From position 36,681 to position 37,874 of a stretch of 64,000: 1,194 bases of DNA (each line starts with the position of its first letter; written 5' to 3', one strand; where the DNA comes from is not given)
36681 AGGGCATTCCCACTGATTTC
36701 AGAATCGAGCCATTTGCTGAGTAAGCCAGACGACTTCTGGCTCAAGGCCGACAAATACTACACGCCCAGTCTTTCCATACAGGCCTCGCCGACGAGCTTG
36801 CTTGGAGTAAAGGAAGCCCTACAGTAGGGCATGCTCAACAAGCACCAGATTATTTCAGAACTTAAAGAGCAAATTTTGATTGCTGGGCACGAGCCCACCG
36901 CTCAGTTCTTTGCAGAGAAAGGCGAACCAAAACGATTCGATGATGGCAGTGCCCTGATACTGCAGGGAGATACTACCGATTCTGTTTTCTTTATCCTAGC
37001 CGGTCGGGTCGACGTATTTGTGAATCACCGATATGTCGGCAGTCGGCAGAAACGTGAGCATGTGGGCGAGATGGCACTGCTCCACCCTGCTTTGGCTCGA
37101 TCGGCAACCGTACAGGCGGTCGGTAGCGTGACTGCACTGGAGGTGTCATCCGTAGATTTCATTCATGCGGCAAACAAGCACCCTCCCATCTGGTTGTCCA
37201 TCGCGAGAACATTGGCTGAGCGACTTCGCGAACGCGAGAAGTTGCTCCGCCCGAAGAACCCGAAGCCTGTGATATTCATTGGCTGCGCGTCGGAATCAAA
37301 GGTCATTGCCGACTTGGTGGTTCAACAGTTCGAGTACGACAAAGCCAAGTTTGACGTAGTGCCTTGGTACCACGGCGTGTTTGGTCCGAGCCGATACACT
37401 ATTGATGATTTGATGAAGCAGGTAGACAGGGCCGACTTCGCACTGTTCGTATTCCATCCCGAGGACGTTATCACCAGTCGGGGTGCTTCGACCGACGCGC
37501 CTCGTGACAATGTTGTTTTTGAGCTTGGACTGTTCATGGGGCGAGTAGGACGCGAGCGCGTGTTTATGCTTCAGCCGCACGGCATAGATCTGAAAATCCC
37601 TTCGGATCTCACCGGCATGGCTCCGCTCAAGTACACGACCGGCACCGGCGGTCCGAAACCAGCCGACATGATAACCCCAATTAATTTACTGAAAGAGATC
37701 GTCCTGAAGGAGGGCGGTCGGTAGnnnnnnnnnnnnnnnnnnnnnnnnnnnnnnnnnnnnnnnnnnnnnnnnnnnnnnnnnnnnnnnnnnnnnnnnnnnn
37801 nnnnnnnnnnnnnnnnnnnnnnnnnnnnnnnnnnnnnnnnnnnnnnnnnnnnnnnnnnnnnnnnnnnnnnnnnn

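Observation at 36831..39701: Candidate undescribed Pycsar-like variant: fused pseudo-heterodimeric cyclase + Trp-rich 189-aa partner facing a cNMP-binding/TIR-like effector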

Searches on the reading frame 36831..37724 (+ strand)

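Call 3: search_protein_families(library=pfam, proteins=[window:36831-37724:+], max_evalue=1)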
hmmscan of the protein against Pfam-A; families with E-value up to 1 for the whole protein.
window:36831-37724:+ (297 aa): 2 families
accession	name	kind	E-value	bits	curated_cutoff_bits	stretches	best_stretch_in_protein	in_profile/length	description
PF10137.14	CAP12-PCTIR_TIR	-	4.5e-27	94.9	24.7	1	148-268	2-117/119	CAP12/Pycsar effector protein, TIR domain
PF00027.35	cNMP_binding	-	2.4e-12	47.1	27.5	1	34-115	2-87/89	Cyclic nucleotide-binding domain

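Call 4: search_protein_families(library=padloc, proteins=[window:36831-37724:+], max_evalue=1)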
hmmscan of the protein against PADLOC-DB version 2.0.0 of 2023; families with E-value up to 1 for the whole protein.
window:36831-37724:+ (297 aa): 11 families
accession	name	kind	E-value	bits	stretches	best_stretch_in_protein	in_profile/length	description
PDLC00731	Effector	-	9.9e-98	324.9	1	4-295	13-302/306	TIR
PDLC00732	Effector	-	3.3e-91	303.3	1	5-295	10-298/301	TIR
PDLC02371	PycTIR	-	4.1e-88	293.5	1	4-295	10-286/288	-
PDLC00729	Effector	-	9.9e-31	105.3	1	145-272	3-126/310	TIR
PDLC00730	Effector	-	2.8e-21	74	1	7-135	32-161/299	TIR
PDLC05005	PDC-S35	-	8e-13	46.7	1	195-268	164-236/264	-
PDLC05007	PDC-S35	-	2.1e-11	42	1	190-264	173-247/278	-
PDLC05004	PDC-S35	-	2.4e-10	38.5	1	201-270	170-240/265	-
PDLC05006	PDC-S35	-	2.5e-10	38.1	1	191-267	124-203/231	-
PDLC00734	PycC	-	2.9e-10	37.8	1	28-134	30-141/374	Pycsar cyclase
PDLC05003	PDC-S35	-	1.2e-08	32.9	1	191-269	131-214/245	-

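Call 52: search_protein_families(library=ncbifam, proteins=[window:36831-37724:+], max_evalue=0.1)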
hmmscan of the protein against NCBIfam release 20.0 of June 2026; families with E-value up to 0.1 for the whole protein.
window:36831-37724:+ (297 aa): 6 families
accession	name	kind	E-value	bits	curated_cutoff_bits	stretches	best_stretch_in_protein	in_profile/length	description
NF050172.1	CDNTAsCap12CFB2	equivalog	1.8e-26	93.1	450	1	145-271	2-123/312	CBASS system CD-NTase-associated NAD(+) hydrolase Cap12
NF050171.1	CDNTAsCap12CFB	equivalog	6.9e-18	64.9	450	1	148-268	2-122/305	CBASS system CD-NTase-associated NAD(+) hydrolase Cap12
NF008732.0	PRK11753.1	equivalog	2.5e-10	40.2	266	1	20-136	12-133/214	cAMP-activated global transcriptional regulator CRP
TIGR03896.1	cyc_nuc_ocin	subfamily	1.4e-09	37.8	161.05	1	20-113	150-247/317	bacteriocin-type transport-associated protein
NF041163.2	encap_f2b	equivalog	1.4e-05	24.4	400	1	13-134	75-203/450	family 2B encapsulin nanocompartment shell protein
NF058543.1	ActPatMycb56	equivalog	0.00011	21.1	460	1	27-110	15-101/317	acetyltransferase Pat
